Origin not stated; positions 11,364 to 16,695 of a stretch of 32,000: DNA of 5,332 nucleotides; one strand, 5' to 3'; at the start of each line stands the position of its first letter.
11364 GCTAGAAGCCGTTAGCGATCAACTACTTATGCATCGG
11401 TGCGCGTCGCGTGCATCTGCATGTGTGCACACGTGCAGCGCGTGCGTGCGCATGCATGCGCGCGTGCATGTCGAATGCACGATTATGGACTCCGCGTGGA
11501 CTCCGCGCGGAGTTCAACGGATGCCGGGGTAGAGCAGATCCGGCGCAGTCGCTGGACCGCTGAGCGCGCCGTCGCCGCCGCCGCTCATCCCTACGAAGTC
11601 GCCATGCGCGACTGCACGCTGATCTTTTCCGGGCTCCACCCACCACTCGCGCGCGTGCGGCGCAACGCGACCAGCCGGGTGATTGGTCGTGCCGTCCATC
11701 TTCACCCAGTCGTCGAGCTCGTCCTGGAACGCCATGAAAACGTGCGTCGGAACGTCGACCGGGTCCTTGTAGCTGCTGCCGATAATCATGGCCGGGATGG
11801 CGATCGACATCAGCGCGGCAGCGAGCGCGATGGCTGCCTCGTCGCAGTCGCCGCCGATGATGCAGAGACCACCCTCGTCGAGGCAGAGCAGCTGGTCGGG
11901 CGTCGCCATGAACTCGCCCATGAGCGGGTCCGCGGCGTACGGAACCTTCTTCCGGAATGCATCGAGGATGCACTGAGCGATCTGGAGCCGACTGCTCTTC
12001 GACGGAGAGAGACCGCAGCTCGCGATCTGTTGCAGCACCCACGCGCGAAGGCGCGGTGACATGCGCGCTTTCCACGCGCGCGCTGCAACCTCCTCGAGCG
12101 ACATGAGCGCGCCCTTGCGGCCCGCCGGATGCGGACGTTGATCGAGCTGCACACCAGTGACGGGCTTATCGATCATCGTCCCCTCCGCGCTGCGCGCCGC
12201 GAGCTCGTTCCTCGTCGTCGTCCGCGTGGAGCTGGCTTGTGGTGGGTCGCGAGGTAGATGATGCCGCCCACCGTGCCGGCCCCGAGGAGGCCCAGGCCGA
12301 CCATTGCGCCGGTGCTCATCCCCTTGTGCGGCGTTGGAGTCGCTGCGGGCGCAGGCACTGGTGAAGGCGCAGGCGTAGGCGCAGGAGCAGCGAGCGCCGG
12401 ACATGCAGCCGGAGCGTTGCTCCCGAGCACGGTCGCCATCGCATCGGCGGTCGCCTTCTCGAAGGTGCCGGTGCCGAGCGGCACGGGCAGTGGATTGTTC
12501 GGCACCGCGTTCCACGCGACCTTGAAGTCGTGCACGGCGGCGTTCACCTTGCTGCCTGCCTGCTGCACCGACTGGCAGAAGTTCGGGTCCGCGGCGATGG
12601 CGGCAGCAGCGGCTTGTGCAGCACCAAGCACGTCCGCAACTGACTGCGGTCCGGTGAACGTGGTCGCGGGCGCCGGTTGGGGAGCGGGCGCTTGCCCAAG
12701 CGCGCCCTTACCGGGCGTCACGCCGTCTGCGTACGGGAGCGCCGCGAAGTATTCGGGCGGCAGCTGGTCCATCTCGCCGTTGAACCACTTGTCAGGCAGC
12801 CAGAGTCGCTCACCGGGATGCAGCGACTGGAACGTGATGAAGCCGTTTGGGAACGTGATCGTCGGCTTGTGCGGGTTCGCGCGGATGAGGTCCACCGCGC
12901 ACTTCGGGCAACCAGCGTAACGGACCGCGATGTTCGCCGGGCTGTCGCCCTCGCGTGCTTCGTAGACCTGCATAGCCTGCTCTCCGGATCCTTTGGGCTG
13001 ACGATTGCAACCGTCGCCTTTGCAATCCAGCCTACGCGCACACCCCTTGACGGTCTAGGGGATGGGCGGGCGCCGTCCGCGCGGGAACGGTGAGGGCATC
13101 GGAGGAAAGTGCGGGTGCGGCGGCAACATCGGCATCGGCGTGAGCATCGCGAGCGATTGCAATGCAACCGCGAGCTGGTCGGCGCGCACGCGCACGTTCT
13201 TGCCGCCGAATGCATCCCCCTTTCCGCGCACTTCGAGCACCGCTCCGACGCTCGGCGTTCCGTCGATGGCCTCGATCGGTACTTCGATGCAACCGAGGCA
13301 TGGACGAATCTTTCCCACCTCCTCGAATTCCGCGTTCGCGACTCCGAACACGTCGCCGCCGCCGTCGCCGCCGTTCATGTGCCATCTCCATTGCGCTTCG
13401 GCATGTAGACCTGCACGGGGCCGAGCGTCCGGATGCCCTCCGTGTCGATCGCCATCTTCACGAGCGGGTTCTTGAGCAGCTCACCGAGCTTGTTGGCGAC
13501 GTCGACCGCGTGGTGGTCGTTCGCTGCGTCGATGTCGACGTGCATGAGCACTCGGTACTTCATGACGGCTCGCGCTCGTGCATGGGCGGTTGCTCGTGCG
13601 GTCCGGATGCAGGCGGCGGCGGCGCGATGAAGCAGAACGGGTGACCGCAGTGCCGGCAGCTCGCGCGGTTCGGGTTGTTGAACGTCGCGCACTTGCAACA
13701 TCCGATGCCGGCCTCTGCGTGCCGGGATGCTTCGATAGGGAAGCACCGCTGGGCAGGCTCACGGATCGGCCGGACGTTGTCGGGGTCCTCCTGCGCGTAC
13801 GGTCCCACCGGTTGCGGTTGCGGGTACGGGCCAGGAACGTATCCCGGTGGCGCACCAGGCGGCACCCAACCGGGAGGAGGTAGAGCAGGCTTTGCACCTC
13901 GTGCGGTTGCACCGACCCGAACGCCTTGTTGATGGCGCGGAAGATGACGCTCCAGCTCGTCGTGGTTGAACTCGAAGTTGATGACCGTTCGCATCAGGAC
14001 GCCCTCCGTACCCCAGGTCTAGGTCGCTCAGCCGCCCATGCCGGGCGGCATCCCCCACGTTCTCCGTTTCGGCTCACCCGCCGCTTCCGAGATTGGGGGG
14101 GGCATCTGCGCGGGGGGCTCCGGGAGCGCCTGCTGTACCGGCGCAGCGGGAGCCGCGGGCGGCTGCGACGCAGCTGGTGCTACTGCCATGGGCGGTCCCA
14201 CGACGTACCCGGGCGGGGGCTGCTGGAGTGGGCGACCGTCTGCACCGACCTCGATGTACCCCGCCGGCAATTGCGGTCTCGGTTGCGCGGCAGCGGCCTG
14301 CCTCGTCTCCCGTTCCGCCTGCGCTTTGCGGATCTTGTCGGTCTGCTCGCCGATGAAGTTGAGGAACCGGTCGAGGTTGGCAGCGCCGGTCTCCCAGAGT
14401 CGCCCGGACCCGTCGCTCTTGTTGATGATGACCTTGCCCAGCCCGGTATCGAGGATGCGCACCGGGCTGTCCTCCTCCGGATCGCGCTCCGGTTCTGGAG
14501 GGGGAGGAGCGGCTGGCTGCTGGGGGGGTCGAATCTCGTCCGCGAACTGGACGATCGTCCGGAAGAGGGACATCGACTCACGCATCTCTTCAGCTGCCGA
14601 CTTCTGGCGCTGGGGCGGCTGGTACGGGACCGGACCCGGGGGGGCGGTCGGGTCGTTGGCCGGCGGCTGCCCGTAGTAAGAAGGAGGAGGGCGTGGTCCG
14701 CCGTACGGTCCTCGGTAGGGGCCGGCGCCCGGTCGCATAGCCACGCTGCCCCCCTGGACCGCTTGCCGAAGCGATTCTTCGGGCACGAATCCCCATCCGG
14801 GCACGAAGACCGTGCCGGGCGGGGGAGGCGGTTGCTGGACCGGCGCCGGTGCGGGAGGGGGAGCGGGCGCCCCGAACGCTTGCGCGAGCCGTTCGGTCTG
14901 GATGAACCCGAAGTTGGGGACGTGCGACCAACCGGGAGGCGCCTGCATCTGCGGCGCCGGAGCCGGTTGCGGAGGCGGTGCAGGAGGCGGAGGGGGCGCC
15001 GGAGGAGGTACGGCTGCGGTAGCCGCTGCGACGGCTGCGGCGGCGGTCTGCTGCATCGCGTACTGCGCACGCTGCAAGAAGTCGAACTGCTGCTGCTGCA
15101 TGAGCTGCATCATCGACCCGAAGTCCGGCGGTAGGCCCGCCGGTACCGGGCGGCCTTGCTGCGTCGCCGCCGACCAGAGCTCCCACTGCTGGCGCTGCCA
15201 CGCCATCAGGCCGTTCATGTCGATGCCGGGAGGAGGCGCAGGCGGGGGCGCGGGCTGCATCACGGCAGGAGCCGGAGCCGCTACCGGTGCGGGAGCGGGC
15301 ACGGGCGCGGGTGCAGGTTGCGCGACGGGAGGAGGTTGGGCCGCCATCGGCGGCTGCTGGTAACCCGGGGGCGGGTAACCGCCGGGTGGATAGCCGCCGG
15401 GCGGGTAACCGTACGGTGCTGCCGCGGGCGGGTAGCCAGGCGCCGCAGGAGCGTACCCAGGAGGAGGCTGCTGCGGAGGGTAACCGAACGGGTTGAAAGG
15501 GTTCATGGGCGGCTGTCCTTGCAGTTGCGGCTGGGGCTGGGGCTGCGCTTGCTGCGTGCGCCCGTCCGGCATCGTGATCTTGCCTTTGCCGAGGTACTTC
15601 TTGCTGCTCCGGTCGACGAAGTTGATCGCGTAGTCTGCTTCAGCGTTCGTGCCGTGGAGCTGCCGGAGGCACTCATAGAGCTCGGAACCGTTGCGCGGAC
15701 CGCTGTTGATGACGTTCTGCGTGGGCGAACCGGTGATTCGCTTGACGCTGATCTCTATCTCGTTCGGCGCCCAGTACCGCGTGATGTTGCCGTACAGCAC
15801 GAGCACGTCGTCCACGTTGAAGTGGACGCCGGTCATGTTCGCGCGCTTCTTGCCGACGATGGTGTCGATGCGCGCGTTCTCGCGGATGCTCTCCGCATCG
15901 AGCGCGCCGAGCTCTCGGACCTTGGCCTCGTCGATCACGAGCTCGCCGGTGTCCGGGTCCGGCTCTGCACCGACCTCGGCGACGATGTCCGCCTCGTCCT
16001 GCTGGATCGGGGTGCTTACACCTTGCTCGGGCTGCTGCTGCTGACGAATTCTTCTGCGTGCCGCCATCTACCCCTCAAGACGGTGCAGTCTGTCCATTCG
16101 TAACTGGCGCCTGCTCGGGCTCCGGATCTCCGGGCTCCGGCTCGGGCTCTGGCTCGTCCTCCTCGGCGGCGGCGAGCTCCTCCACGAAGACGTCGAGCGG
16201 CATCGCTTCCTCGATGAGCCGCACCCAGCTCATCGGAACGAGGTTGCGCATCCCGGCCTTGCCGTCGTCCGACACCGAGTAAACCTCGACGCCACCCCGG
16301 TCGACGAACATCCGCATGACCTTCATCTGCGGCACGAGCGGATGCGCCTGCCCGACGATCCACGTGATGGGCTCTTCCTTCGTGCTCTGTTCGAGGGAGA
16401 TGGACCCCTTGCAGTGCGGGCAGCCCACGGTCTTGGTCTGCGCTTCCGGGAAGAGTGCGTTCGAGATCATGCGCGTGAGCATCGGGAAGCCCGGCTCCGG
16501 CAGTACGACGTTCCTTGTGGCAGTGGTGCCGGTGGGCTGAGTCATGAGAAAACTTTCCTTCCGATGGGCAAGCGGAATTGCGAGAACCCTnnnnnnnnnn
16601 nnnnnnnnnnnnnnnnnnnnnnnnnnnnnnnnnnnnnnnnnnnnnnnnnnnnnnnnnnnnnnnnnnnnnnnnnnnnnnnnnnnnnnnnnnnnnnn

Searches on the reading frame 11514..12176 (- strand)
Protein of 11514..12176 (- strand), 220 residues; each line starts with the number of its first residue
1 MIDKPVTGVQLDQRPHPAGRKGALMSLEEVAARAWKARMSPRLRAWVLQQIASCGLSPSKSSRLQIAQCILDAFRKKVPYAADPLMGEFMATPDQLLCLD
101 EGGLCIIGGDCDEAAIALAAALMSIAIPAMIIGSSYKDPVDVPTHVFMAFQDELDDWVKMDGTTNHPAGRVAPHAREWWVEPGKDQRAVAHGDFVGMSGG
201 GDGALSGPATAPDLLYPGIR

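Call 50: search_protein_families(library=pfam, max_evalue=1, proteins=[window:11514-12176:-])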
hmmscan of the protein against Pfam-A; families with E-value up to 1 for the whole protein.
window:11514-12176:- (220 aa): 2 families
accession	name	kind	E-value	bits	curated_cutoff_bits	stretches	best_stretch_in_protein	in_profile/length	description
PF01841.26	Transglut_core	-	0.00063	20.4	23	1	60-161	11-107/108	Transglutaminase-like superfamily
PF22177.2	PBP1_XylR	-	0.038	14.7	27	1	109-150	56-95/98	XylR N-terminal domain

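Call 92: search_solved_structures(query=A7, max_evalue=10, show_alignments=1)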
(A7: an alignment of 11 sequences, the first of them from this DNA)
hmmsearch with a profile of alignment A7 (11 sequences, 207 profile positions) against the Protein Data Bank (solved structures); distinct sequences matched with E-value up to 10: 10.
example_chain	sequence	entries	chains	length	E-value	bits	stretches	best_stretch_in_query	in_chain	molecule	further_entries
9r1k_A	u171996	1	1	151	0.028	17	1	15-75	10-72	sc-apCC-4-A7F-1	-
9r1m_A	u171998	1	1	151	0.083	15.4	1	15-74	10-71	sc-apCC-4-LMF-1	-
9r1l_A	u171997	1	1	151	0.13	14.8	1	15-64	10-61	sc-apCC-4-SN38-1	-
5ztc_A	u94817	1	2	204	0.35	13.4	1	42-87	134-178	Lmo2088 protein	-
9r1n_A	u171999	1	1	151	0.38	13.3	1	15-78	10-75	sc-apCC-4-DPH-2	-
9y6s_8J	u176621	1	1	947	0.58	12.7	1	28-90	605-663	AAA+ ATPase domain-containing protein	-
9r1j_A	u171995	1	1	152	0.85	12.1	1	22-76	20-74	sc-apCC-4-NR-1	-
8a3k_UNK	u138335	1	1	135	0.89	12.1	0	23-75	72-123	sc-apCC-4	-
2x4k_A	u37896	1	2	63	0.99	11.9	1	31-72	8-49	4-OXALOCROTONATE TAUTOMERASE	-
8qae_A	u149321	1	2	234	5.3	9.5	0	14-58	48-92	sc-apCC-6-SLLA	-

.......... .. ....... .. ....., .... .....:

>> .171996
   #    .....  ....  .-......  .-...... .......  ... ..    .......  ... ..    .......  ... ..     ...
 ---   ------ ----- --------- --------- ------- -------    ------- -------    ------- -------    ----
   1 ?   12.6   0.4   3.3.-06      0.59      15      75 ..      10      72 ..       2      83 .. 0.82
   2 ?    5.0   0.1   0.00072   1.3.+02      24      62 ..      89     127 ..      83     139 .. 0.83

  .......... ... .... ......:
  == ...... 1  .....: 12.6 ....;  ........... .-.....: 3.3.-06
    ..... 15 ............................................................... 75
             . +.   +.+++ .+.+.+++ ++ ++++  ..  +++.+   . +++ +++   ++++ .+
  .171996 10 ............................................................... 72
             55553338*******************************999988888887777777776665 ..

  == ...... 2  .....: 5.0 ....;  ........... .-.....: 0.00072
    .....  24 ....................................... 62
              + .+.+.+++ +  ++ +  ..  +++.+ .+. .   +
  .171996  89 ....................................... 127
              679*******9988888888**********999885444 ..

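Call 96: search_protein_families(library=ncbifam, max_evalue=5, proteins=[window:11514-12176:-])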
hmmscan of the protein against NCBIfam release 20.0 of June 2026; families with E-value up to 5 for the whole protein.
window:11514-12176:- (220 aa): 0 families

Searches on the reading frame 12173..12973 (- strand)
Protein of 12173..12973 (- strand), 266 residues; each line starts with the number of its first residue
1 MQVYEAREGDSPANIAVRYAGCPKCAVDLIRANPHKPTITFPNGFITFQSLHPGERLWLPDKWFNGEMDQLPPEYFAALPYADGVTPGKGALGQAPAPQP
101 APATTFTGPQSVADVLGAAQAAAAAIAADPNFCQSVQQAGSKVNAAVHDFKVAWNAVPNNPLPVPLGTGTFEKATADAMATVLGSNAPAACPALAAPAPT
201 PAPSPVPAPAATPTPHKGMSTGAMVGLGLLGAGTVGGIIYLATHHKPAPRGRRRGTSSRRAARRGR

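Call 12: search_protein_families(library=pfam, max_evalue=0.01, proteins=[window:12173-12973:-])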
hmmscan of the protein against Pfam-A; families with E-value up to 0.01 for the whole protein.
window:12173-12973:- (266 aa): 0 families

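Call 26: search_protein_families(library=phrogs, max_evalue=0.1, proteins=[window:12173-12973:-])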
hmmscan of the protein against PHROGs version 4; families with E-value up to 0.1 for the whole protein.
window:12173-12973:- (266 aa): 0 families

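Call 96: search_protein_families(library=ncbifam, max_evalue=5, proteins=[window:12173-12973:-])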
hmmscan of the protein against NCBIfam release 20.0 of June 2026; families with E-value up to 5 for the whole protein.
window:12173-12973:- (266 aa): 4 families
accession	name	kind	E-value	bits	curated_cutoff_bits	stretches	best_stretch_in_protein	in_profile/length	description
NF009299.0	PRK12656.1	equivalog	0.46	9.9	214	1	110-159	170-218/222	fructose-6-phosphate aldolase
NF033186.1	internalin_K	exception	1.2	7.5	1100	1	196-215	515-534/604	class 1 internalin InlK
NF037973.1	metallo_SslE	exception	1.5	6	3000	1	166-217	40-90/1519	lipoprotein metalloprotease SslE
NF052345.1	S_layer_anammox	exception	3.9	4.6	1400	0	180-226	1269-1317/1596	Kustd1514 family S-layer glycoprotein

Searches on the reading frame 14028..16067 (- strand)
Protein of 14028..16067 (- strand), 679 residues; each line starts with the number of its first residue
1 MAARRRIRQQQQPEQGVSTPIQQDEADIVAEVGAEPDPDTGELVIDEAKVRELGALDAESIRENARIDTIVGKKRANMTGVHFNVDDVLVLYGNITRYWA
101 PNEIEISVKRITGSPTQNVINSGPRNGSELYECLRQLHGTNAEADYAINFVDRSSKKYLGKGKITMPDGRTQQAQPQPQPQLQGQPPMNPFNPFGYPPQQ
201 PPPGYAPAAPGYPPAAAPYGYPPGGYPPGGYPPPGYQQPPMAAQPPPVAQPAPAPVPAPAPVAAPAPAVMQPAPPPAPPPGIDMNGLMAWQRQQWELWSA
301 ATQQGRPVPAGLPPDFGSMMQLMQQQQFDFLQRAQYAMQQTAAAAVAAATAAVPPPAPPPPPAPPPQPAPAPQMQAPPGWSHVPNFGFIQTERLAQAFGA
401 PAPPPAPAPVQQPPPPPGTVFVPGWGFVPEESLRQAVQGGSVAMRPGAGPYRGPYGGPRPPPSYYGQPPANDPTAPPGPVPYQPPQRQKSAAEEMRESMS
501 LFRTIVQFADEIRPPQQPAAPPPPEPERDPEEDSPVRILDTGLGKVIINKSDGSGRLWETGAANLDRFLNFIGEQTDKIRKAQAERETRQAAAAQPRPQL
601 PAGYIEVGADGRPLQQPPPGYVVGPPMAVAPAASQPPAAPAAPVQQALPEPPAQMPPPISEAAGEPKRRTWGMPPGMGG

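Call 10: search_protein_families(library=pfam, max_evalue=0.01, proteins=[window:14028-16067:-])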
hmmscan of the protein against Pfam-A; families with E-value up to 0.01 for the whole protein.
window:14028-16067:- (679 aa): 0 families

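Call 11: search_protein_families(library=phrogs, max_evalue=0.01, proteins=[window:14028-16067:-])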
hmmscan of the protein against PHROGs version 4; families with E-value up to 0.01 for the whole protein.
window:14028-16067:- (679 aa): 0 families

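Call 20: find_related_loci(query=window:14028-16067:-, collection=viral_contigs, flank=10000)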
Query window:14028-16067:- (679 aa) in viral_contigs; peptide patterns used: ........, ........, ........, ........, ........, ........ (x = any residue, [..] = any of these).
6 stretches matched a pattern, but none encodes a relative of the query by tblastn (E <= 1e-3).

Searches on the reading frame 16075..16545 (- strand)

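Call 12: search_protein_families(library=pfam, max_evalue=0.01, proteins=[window:16075-16545:-])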
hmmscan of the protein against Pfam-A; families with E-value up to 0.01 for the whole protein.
window:16075-16545:- (156 aa): 0 families

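Call 26: search_protein_families(library=phrogs, max_evalue=0.1, proteins=[window:16075-16545:-])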
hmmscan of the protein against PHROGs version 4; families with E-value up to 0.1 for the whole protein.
window:16075-16545:- (156 aa): 1 family
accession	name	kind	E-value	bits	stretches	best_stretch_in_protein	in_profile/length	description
phrog_35850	-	unknown function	0.033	14.9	1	109-148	171-208/258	-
